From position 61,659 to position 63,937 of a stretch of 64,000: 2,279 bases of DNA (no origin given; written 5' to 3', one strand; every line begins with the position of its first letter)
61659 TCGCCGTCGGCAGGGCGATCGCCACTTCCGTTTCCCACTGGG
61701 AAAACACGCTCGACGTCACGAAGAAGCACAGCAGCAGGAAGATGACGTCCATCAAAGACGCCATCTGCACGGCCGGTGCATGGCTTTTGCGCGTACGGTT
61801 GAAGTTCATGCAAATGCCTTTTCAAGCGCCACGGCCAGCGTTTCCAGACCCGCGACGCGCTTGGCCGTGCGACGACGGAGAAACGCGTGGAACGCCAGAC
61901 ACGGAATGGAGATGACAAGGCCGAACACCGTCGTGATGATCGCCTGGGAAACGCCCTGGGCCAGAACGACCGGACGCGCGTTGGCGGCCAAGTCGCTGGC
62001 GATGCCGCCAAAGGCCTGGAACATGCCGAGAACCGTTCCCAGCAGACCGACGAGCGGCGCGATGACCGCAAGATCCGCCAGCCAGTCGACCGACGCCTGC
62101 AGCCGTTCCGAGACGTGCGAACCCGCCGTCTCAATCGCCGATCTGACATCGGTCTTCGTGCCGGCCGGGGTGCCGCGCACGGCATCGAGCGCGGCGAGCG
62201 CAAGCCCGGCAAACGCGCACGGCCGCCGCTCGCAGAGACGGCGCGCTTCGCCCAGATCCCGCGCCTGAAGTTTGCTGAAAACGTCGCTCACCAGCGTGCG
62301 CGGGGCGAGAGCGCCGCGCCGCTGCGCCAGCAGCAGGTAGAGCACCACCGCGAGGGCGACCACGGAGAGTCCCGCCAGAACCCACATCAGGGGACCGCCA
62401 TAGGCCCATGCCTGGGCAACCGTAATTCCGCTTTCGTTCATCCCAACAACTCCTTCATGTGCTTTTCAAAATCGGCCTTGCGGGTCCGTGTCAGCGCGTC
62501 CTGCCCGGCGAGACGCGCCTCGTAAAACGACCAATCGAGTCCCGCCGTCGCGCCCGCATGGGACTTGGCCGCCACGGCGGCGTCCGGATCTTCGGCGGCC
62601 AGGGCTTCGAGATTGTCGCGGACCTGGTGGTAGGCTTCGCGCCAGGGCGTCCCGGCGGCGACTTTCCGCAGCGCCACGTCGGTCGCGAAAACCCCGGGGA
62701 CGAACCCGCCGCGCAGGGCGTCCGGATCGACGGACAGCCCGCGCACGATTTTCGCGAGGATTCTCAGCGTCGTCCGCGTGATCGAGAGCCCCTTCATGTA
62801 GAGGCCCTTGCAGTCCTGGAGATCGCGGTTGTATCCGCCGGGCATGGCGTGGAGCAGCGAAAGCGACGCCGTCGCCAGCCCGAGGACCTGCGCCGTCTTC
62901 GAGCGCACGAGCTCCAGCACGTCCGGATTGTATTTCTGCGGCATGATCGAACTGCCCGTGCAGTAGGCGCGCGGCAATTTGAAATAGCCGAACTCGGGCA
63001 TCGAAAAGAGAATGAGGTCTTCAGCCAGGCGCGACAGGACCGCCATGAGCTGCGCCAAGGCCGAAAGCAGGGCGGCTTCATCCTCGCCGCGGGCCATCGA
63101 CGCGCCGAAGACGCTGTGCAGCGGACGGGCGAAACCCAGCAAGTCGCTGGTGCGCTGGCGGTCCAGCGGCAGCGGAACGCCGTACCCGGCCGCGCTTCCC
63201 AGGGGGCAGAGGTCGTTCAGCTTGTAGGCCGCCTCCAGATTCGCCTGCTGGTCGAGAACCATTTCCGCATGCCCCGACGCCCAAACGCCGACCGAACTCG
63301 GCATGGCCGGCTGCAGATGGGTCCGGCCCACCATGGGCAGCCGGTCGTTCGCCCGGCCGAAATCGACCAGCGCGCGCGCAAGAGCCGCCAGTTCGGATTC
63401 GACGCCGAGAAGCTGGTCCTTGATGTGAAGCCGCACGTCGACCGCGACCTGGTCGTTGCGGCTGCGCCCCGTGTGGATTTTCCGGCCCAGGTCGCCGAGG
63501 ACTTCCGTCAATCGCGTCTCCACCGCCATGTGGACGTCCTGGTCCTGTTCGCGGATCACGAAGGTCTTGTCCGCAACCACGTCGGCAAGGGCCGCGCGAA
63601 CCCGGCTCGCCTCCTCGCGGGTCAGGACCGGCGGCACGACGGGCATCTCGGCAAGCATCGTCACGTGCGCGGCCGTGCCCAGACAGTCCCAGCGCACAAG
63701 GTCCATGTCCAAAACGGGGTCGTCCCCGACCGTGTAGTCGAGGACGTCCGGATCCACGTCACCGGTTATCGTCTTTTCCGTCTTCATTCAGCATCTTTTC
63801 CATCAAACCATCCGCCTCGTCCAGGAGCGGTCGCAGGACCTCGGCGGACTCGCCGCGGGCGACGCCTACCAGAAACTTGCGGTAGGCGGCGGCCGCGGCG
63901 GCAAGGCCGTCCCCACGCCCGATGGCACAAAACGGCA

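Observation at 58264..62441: Orphan ExbB-ExbD motor coupled to a heptaheme cytochrome/5-TM fusion and a signal-less ApbE, fused translationally to argH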

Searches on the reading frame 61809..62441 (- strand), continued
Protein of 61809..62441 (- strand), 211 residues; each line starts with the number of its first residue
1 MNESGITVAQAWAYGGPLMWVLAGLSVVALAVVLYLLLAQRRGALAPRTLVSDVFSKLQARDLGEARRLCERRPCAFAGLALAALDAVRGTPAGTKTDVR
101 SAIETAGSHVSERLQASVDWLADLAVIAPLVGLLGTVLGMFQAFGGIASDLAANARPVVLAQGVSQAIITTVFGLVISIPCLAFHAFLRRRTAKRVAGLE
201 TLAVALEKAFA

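Call 42: search_protein_families(library=pfam, proteins=[L059:7094-9451:+, L060:7107-9425:+, L061:6943-8679:+, L062:1544-3439:+, L067:6914-8809:+, L068:6884-8812:+, L069:1829-3766:+, L074:1583-4087:+, L055:2625-4286:+, L057:5097-7010:+], max_evalue=0.01)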
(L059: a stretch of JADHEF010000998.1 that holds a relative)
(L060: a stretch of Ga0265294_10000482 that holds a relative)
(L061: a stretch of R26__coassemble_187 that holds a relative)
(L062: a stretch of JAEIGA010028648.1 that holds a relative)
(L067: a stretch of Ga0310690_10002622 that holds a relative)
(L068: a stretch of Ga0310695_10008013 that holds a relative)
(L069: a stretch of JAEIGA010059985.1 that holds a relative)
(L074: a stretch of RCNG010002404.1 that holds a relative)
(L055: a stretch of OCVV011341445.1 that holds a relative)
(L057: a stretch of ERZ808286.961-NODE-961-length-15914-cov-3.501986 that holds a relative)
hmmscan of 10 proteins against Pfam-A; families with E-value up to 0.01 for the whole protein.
L059:7094-9451:+ (786 aa): 22 families
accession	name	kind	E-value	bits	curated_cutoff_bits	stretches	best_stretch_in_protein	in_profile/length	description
PF13174.12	TPR_6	-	6.3e-28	95.9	26.3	1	65-96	2-33/33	Tetratricopeptide repeat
PF13424.12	TPR_12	-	8.5e-28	96.8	30.1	3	509-574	3-73/77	Tetratricopeptide repeat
PF07719.23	TPR_2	-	1.2e-27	94.1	27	1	509-541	1-33/34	Tetratricopeptide repeat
PF00515.34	TPR_1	-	7.3e-22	76.7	27.8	0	509-541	1-33/34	Tetratricopeptide repeat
PF13428.12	TPR_14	-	7.5e-21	73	23.5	0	510-541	2-33/44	Tetratricopeptide repeat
PF14559.12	TPR_19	-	6.4e-18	65.3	25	1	639-697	10-66/68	Tetratricopeptide repeat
PF13181.12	TPR_8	-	1.1e-16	60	25.7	0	622-648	3-29/34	Tetratricopeptide repeat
PF13525.12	YfiO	-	3.6e-14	53.5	25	1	215-298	4-88/203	Outer membrane lipoprotein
PF13176.12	TPR_7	-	1.1e-13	50.5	27.9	0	622-648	1-27/36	Tetratricopeptide repeat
PF13432.12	TPR_16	-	6.6e-12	46.1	32.7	2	31-97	1-65/65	Tetratricopeptide repeat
PF13512.12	TPR_18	-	1.4e-08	35.4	21.9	1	210-311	4-104/145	Tetratricopeptide repeat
PF09976.15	TPR_21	-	7e-08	32.9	25.5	2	561-703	35-159/193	Tetratricopeptide repeat-like domain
PF12583.14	TPPII_C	-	1.1e-06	29.5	27.7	0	294-321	21-47/69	Tripeptidyl peptidase II, C-terminal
PF10602.15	RPN7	-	8.2e-05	22.8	29.6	0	541-692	31-148/174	26S proteasome subunit RPN7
PF12895.13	ANAPC3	-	9.6e-05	23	27.2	0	253-313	23-80/82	Anaphase-promoting complex, cyclosome, subunit 3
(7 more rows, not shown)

L060:7107-9425:+ (773 aa): 24 families
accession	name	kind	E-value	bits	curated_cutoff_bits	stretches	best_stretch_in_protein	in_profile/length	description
PF07719.23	TPR_2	-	1.6e-30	103.1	27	3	67-95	5-33/34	Tetratricopeptide repeat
PF13174.12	TPR_6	-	4.9e-29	99.4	26.3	1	66-96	3-33/33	Tetratricopeptide repeat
PF00515.34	TPR_1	-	4.3e-28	96.4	27.8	1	510-542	1-33/34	Tetratricopeptide repeat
PF13424.12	TPR_12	-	2.1e-27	95.5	30.1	4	510-575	3-73/77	Tetratricopeptide repeat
PF13432.12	TPR_16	-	3.6e-26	91.7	32.7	3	477-542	1-63/65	Tetratricopeptide repeat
PF13181.12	TPR_8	-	7.8e-20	69.7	25.7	1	510-542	1-33/34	Tetratricopeptide repeat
PF13428.12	TPR_14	-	2.1e-19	68.5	23.5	1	68-98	6-36/44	Tetratricopeptide repeat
PF13176.12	TPR_7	-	2.1e-19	68.3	27.9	0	401-433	1-33/36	Tetratricopeptide repeat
PF13525.12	YfiO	-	7.5e-16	58.9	25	2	217-300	5-89/203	Outer membrane lipoprotein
PF14559.12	TPR_19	-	1.1e-14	54.9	25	0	640-699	10-67/68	Tetratricopeptide repeat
PF13431.12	TPR_17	-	8.3e-13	48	24.4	0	506-530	9-33/34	Tetratricopeptide repeat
PF25064.1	ARM_TT21_5th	-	6.4e-11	43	27.8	1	366-459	5-95/117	TT21 fifth ARM repeats domain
PF12895.13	ANAPC3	-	5.5e-09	36.6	27.2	0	285-350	18-79/82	Anaphase-promoting complex, cyclosome, subunit 3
PF13512.12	TPR_18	-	1.6e-08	35.3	21.9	0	214-307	7-99/145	Tetratricopeptide repeat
PF23300.3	HEAT_Nup120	-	4.4e-07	30.3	29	0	665-761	33-127/170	Nucleoporin Nup120, HEAT repeats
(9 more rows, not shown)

L061:6943-8679:+ (579 aa): 4 families
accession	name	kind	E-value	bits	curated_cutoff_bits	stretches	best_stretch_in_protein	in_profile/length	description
PF00750.26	tRNA-synt_1d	-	1e-95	321.2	23.3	1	105-444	10-349/349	tRNA synthetases class I (R), catalytic domain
PF05746.21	DALR_1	-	3e-33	114.8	22.3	1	458-578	1-116/117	DALR anticodon binding domain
PF03485.21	Arg_tRNA_synt_N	-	2.5e-20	73.3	21.5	1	8-87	3-84/85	Arginyl tRNA synthetase N terminal domain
PF01406.26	tRNA-synt_1e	-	0.00014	21.8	27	1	117-290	10-132/301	tRNA synthetases class I (C) catalytic domain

L062:1544-3439:+ (632 aa): 8 families
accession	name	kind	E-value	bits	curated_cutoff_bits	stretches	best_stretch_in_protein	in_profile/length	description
PF13174.12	TPR_6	-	1.5e-14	53.9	26.3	1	53-84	2-33/33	Tetratricopeptide repeat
PF14559.12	TPR_19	-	3.4e-12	46.9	25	1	522-584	3-62/68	Tetratricopeptide repeat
PF13428.12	TPR_14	-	1.8e-11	44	23.5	1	548-585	2-39/44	Tetratricopeptide repeat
PF07719.23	TPR_2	-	8.5e-10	38.4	27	0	52-83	2-33/34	Tetratricopeptide repeat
PF13424.12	TPR_12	-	3.3e-09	37.3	30.1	2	546-614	2-74/77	Tetratricopeptide repeat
PF13525.12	YfiO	-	4.6e-07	30.3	25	0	190-249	5-64/203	Outer membrane lipoprotein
PF13432.12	TPR_16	-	7.2e-07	30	32.7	2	551-608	1-54/65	Tetratricopeptide repeat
PF13181.12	TPR_8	-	8.2e-05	22.9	25.7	1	549-578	3-32/34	Tetratricopeptide repeat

L067:6914-8809:+ (632 aa): 9 families
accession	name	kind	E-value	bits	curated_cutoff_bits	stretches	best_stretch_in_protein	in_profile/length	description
PF13432.12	TPR_16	-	1.9e-12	47.8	32.7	4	552-609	1-54/65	Tetratricopeptide repeat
PF13428.12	TPR_14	-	1.7e-10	40.9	23.5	1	551-587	4-40/44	Tetratricopeptide repeat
PF07719.23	TPR_2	-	1.4e-09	37.8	27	1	407-433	3-29/34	Tetratricopeptide repeat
PF13424.12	TPR_12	-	2.7e-06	27.9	30.1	1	550-608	5-67/77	Tetratricopeptide repeat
PF12895.13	ANAPC3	-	1.6e-05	25.5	27.2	0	218-277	14-77/82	Anaphase-promoting complex, cyclosome, subunit 3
PF13174.12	TPR_6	-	0.0001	23.1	26.3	0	407-431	2-26/33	Tetratricopeptide repeat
PF14559.12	TPR_19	-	0.00053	20.7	25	1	558-606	1-45/68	Tetratricopeptide repeat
PF14853.12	Fis1_TPR_C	-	0.0035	17.9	25.3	0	190-227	1-38/53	Fis1 C-terminal tetratricopeptide repeat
PF00515.34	TPR_1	-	0.0051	17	27.8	0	407-432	3-28/34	Tetratricopeptide repeat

L068:6884-8812:+ (643 aa): 2 families
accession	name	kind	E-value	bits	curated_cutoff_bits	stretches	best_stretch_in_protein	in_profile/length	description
PF13174.12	TPR_6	-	2.1e-16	59.8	26.3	1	52-83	2-33/33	Tetratricopeptide repeat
PF13525.12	YfiO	-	1.1e-07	32.3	25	1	186-249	2-65/203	Outer membrane lipoprotein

L069:1829-3766:+ (646 aa): 14 families
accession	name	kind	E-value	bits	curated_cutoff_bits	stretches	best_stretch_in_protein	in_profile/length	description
PF13174.12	TPR_6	-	1.4e-16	60.3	26.3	2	53-83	3-33/33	Tetratricopeptide repeat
PF13432.12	TPR_16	-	3.6e-15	56.5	32.7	1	526-584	3-58/65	Tetratricopeptide repeat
PF07719.23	TPR_2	-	1.2e-14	53.6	27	0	52-81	3-32/34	Tetratricopeptide repeat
PF13428.12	TPR_14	-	5.9e-14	51.6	23.5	0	258-288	3-33/44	Tetratricopeptide repeat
PF14559.12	TPR_19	-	2.3e-12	47.5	25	0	25-87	1-62/68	Tetratricopeptide repeat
PF13424.12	TPR_12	-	1.4e-07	32.1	30.1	1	559-625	4-75/77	Tetratricopeptide repeat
PF11846.14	Wzy_C_2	-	2.6e-05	24.7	28.5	0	38-87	134-183/191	Virulence factor membrane-bound polymerase, C-terminal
PF13525.12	YfiO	-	7.5e-05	23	25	0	256-316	5-64/203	Outer membrane lipoprotein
PF12688.13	TPR_5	-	0.0002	22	24.2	1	529-601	10-82/119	Tetratrico peptide repeat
PF00515.34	TPR_1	-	0.00022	21.3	27.8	0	335-350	6-21/34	Tetratricopeptide repeat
PF13431.12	TPR_17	-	0.00059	20.4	24.4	0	136-158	2-24/34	Tetratricopeptide repeat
PF25064.1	ARM_TT21_5th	-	0.00073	20.3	27.8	0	442-474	2-34/117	TT21 fifth ARM repeats domain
PF25060.1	ARM_TT21_2nd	-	0.0017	18.3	27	0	425-492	40-105/270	Tetratricopeptide repeat protein 21 second ARM domain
PF09976.15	TPR_21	-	0.005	17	25.5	0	257-364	77-180/193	Tetratricopeptide repeat-like domain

L074:1583-4087:+ (835 aa): 21 families
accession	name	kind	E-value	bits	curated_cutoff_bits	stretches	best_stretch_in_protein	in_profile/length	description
PF13174.12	TPR_6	-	2.2e-40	135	26.3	4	277-308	1-32/33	Tetratricopeptide repeat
PF13432.12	TPR_16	-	1.5e-37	128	32.7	6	251-309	9-64/65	Tetratricopeptide repeat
PF07719.23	TPR_2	-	2.8e-27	93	27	2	276-309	1-34/34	Tetratricopeptide repeat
PF13428.12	TPR_14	-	3.4e-25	86.4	23.5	2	277-314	2-39/44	Tetratricopeptide repeat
PF14559.12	TPR_19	-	1.2e-20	74.1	25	2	326-383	4-59/68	Tetratricopeptide repeat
PF13424.12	TPR_12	-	4.6e-19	68.8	30.1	1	717-778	4-68/77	Tetratricopeptide repeat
PF13525.12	YfiO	-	6.5e-18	65.7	25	2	276-363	5-93/203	Outer membrane lipoprotein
PF09976.15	TPR_21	-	4e-17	63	25.5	1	533-632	41-140/193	Tetratricopeptide repeat-like domain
PF13181.12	TPR_8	-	2.9e-15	55.5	25.7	0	276-309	1-34/34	Tetratricopeptide repeat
PF00515.34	TPR_1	-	5.6e-09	35.9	27.8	0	350-381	2-33/34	Tetratricopeptide repeat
PF13176.12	TPR_7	-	1.2e-08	34.9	27.9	0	352-376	2-26/36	Tetratricopeptide repeat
PF13512.12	TPR_18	-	3.9e-08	34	21.9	1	456-553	9-106/145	Tetratricopeptide repeat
PF24575.1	TPR_Slam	-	9.1e-08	32.9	35.2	0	283-332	54-100/104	Surface lipoprotein assembly modifier, N-terminal TPR repeats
PF25058.1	ARM_TT21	-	1e-06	29.3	27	0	461-525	61-125/155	Tetratricopeptide repeat protein 21 ARM repeat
PF12895.13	ANAPC3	-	4.8e-06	27.2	27.2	0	328-375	4-49/82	Anaphase-promoting complex, cyclosome, subunit 3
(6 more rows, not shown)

L055:2625-4286:+ (554 aa): 3 families
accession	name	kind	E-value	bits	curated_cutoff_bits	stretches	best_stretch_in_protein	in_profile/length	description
PF01074.27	Glyco_hydro_38N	-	7.9e-84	281.7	25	1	252-510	1-269/270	Glycosyl hydrolases family 38 N-terminal domain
PF09261.16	Alpha-mann_mid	-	4.2e-07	30.4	31.1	1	517-550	1-34/96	Alpha mannosidase middle domain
PF22907.2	Ams1-like_1st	-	6.5e-06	26.5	27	1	35-112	12-88/145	Alpha-mannosidase, jelly roll domain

L057:5097-7010:+ (638 aa): 1 family
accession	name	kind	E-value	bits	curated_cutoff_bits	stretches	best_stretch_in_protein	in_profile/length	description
PF07940.18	Hepar_II_III_C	-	4.6e-06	26.8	24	1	428-622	32-201/237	Heparinase II/III-like, C-terminal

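Call 46: search_protein_families(library=pfam, proteins=[L059:9430-11403:+, L067:8809-10410:+, L049:9118-9906:+], max_evalue=0.001)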
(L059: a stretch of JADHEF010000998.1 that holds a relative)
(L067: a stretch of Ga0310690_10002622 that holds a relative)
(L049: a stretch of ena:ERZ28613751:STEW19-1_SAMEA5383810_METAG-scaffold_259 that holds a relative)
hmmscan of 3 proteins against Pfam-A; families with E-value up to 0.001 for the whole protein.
L059:9430-11403:+ (658 aa): 4 families
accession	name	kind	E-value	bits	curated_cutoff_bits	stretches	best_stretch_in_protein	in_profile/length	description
PF13768.12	VWA_3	-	6.7e-16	59.2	27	1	357-492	2-133/155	von Willebrand factor type A domain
PF13519.12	VWA_2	-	1.5e-07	32.5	27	1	358-462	1-107/107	von Willebrand factor type A domain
PF00092.34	VWA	-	3.9e-06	27.6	23.8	1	357-505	1-151/174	von Willebrand factor type A domain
PF05762.20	VWA_CoxE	-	8.2e-05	22.6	26.4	1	356-468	57-166/222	VWA domain containing CoxE-like protein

L067:8809-10410:+ (534 aa): 3 families
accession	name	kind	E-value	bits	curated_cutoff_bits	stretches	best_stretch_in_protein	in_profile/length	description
PF00092.34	VWA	-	3.8e-12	47.2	23.8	1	265-425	1-161/174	von Willebrand factor type A domain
PF13768.12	VWA_3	-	2.2e-08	34.7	27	1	265-419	2-151/155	von Willebrand factor type A domain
PF13519.12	VWA_2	-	2.9e-06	28.3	27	1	266-371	1-107/107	von Willebrand factor type A domain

L049:9118-9906:+ (263 aa): 1 family
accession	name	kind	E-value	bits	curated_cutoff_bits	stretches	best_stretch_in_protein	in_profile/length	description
PF04962.18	KduI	-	9.6e-72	241.9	23.9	1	22-262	23-262/262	KduI/IolB family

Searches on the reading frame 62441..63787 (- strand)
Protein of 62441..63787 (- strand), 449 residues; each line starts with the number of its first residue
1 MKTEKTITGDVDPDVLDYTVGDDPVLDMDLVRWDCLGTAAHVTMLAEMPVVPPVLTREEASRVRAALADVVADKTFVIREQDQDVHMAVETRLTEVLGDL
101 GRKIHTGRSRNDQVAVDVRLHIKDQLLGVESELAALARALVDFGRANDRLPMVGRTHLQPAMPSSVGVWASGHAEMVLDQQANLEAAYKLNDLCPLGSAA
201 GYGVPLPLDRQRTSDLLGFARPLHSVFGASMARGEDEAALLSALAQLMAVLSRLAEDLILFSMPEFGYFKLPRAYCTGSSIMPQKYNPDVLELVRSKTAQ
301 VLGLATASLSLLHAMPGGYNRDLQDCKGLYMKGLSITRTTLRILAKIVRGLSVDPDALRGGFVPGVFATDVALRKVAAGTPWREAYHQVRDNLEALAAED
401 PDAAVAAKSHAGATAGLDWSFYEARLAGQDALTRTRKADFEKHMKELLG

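Call 3: search_protein_families(library=pfam, proteins=[window:62441-63787:-], max_evalue=0.01)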
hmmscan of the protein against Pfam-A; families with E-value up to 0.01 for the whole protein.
window:62441-63787:- (449 aa): 1 family
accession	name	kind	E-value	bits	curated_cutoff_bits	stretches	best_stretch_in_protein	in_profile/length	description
PF00206.25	Lyase_1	-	9.6e-52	176.8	27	1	55-303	45-312/312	Lyase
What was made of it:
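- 62438..63787 (-): argH, argininosuccinate lyase. Its stop overlaps the exbB start (ATGA). Pfam Lyase_1 (call 3).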

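Call 4: search_protein_families(library=ncbifam, proteins=[window:62441-63787:-], max_evalue=0.01)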
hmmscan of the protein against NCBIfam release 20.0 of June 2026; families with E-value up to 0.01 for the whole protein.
window:62441-63787:- (449 aa): 19 families
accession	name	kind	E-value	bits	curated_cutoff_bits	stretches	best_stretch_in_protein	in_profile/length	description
TIGR00838.1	argH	equivalog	4.5e-85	286.4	279.5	1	25-389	22-386/455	argininosuccinate lyase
NF008964.0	PRK12308.1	equivalog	9.4e-66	222.4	657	1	25-391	24-390/624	argininosuccinate lyase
NF002563.0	PRK02186.1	subfamily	7.2e-51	173.4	625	1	39-409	446-817/890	argininosuccinate lyase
NF005000.0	PRK06389.1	equivalog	1e-41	143.4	388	1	8-390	9-380/434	argininosuccinate lyase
NF052535.1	CoM_syn_XcbC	exception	5.4e-32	111.2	575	1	38-396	43-397/495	2-phosphosulfolactate phosphatase XcbC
NF005218.0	PRK06705.1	equivalog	3e-31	108.8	883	1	39-388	46-396/502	argininosuccinate lyase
TIGR00928.1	purB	equivalog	1.3e-20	73.6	326.2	1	58-393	43-385/436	adenylosuccinate lyase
TIGR02426.1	protocat_pcaB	equivalog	2.9e-18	65.9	355.75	1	54-315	40-299/338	3-carboxy-cis,cis-muconate cycloisomerase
NF006500.1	PRK08937.2-4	subfamily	4.8e-18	65.2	626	1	42-359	40-357/448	adenylosuccinate lyase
NF008909.0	PRK12273.1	subfamily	2.7e-14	52.9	510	1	105-305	138-346/474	aspartate ammonia-lyase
NF006554.0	PRK09053.1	equivalog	1.6e-13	50.2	595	1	101-359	100-359/453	3-carboxy-cis,cis-muconate cycloisomerase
NF052556.1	NtrsucLyaStm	equivalog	2.3e-11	43.2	650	1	103-316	111-332/466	nitrosuccinate lyase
NF006764.0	PRK09285.1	equivalog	2.2e-10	39.5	446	1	98-351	111-367/456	adenylosuccinate lyase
TIGR00979.1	fumC_II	equivalog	4e-10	39.1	664.75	1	120-306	151-342/458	class II fumarate hydratase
NF052536.2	CoM_syn_XcbD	exception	2.8e-09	36.2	600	1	88-377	84-377/443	3-sulfopropionylcysteine synthase XcbD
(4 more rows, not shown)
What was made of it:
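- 62438..63787 (-): TIGR00838 scores 286.4 bits against a cut-off of 279.5 (call 4).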
